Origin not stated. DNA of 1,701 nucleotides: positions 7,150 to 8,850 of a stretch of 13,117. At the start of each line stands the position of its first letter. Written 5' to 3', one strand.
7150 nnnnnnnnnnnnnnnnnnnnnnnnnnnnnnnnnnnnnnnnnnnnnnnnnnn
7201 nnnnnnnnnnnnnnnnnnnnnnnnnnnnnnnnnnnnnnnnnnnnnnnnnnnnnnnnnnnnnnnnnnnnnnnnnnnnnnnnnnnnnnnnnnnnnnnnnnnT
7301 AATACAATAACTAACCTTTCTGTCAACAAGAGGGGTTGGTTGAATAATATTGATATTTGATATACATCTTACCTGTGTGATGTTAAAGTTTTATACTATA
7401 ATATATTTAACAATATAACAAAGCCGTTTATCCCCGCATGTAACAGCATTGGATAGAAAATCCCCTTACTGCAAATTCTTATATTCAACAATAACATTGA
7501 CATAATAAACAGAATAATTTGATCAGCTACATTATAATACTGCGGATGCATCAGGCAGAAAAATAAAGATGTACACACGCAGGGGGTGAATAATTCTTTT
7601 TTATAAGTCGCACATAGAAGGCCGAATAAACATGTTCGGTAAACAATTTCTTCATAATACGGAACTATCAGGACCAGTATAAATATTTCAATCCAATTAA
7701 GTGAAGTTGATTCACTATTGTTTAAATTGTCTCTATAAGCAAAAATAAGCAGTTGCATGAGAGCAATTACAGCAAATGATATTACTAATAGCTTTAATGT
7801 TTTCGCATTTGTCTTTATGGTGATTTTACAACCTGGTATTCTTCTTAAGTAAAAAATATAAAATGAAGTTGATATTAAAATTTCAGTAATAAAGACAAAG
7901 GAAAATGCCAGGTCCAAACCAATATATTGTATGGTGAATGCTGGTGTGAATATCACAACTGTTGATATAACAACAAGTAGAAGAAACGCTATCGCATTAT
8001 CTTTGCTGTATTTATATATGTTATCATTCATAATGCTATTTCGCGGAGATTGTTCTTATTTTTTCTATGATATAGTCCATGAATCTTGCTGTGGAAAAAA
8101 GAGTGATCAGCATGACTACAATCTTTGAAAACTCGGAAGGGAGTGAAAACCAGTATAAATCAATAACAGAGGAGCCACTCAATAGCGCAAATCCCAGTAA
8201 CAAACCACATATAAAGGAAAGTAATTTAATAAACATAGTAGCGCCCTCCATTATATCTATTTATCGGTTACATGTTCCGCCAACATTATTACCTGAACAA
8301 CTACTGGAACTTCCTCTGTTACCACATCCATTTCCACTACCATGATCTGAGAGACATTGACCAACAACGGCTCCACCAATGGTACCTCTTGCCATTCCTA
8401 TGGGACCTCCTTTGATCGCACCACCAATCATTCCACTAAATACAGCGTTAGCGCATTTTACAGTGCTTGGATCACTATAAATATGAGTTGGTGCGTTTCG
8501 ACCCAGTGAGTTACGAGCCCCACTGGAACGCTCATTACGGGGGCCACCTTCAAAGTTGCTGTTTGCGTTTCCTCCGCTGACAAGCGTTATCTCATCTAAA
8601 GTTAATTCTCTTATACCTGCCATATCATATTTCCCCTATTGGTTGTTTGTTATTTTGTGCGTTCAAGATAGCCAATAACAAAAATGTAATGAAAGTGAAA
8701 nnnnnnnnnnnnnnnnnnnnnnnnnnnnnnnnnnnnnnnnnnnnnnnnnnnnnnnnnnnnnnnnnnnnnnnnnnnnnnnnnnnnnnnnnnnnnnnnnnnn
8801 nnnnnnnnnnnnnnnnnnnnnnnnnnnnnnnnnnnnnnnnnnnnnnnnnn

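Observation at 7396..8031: CPBP/CAAX-type intramembrane protease embedded in a Gram-negative microcin operon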

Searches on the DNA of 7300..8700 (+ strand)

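Call 4: search_dna_similar(query=window:7300-8700:+, collection=plasmids, mode=near, max_rows=25)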
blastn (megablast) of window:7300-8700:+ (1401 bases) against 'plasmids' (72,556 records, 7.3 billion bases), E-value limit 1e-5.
Records with a match: 60; places in all: 61; records where one place covers at least 80% of the query: 58.
Best place of each record, by identity: >=99% 25; 95-99% 35.
By first word of the organism name: Escherichia 52; Salmonella 8.
By predicted mobility (MOB-suite, as given by PLSDB): conjugative 57; mobilizable 2; non-mobilizable 1.
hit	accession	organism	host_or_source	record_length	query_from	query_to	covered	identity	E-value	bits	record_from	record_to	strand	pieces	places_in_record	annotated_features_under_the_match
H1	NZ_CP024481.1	Escherichia coli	Homo sapiens,stool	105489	1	1401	100%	100.0%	0e+0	2588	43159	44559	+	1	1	CPBP family glutamic-type intramembrane protease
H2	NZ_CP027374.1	Escherichia coli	Homo sapiens,stool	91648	1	1401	100%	100.0%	0e+0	2588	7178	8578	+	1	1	CPBP family glutamic-type intramembrane protease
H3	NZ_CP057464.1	Escherichia fergusonii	culture,Pooled cattle faecal samples ...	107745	1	1401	100%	100.0%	0e+0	2588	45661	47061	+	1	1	CPBP family glutamic-type intramembrane protease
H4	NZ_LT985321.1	Escherichia coli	-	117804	1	1401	100%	100.0%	0e+0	2588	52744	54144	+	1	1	CPBP family glutamic-type intramembrane protease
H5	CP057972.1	Escherichia coli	culture,Pooled cattle faecal samples ...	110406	1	1401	100%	100.0%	0e+0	2588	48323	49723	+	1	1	CPBP family intramembrane metalloprotease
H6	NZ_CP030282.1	Escherichia coli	Broiler chicken farm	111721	1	1401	100%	99.7%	0e+0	2566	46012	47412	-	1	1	CPBP family intramembrane glutamic endopeptidase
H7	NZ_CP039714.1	Salmonella enterica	Homo sapiens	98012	1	1401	100%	99.7%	0e+0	2566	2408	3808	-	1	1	CPBP family intramembrane glutamic endopeptidase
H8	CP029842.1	Salmonella enterica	Homo sapiens,feces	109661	1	1401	100%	99.7%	0e+0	2566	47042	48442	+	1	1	CPBP family intramembrane metalloprotease | hypothetical protein (x2)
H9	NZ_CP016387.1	Salmonella enterica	Homo sapiens,blood culture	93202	1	1401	100%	99.7%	0e+0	2566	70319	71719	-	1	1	CPBP family intramembrane glutamic endopeptidase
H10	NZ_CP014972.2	Salmonella enterica subsp. enterica serovar Typhimurium ...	Bovine,ground beef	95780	1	1401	100%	99.7%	0e+0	2566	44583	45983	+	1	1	CPBP family intramembrane glutamic endopeptidase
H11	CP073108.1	Salmonella enterica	environmental,environment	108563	1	1401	100%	99.7%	0e+0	2566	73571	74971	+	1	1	CPBP family intramembrane metalloprotease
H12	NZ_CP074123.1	Escherichia coli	single bacteria,ascites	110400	1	1401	100%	99.7%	0e+0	2566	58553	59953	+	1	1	CPBP family glutamic-type intramembrane protease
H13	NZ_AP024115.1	Escherichia coli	Homo sapiens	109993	1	1401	100%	99.7%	0e+0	2566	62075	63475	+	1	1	CPBP family glutamic-type intramembrane protease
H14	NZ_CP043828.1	Escherichia coli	Cattle,Genomic DNA,feces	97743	1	1401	100%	99.7%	0e+0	2566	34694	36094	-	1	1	CPBP family intramembrane glutamic endopeptidase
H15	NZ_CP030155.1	Escherichia coli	single cell,chicken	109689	1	1401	100%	99.7%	0e+0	2566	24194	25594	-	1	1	CPBP family intramembrane glutamic endopeptidase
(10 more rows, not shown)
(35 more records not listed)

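Call 24: get_annotated_region(hit=H8, flank=6500)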
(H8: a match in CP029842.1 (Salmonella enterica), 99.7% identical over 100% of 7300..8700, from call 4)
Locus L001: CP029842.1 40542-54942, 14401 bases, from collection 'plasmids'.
description: Salmonella enterica subsp. enterica serovar Typhimurium strain 01ST04081 plasmid p01ST04081B, complete sequence
organism: Salmonella enterica (NCBI taxid 90371)
taxonomy: Bacteria; Pseudomonadota; Gammaproteobacteria; Enterobacterales; Enterobacteriaceae; Salmonella; Salmonella enterica
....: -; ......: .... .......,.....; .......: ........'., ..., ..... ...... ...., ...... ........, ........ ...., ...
typing (MOB-suite, as given by PLSDB): conjugative; replicon IncI-gamma/K1; relaxase MOBP; mating-pair formation MPF_I
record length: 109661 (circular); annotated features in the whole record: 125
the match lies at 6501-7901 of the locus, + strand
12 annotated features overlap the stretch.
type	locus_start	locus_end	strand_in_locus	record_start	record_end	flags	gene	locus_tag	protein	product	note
CDS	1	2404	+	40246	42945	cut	-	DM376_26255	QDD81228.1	relaxase NikB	-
CDS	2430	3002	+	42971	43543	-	-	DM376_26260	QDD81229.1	hypothetical protein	-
CDS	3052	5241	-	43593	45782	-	-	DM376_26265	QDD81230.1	peptidase domain-containing ABC transporter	-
CDS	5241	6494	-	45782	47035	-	-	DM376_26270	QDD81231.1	biotin/lipoyl-binding protein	-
CDS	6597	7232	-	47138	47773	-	-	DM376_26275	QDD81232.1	CPBP family intramembrane metalloprotease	-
CDS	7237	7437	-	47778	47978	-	-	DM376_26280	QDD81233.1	hypothetical protein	-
CDS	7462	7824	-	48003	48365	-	-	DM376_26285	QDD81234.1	hypothetical protein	-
CDS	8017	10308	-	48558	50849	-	-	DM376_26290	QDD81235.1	conjugal transfer protein TrbC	-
CDS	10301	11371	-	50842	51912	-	-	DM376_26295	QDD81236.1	DsbC family protein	-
CDS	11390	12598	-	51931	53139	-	-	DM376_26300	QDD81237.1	conjugal transfer protein TrbA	-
CDS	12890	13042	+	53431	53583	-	-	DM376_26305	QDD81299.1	protein PndA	-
CDS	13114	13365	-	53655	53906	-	-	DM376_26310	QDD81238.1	hypothetical protein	-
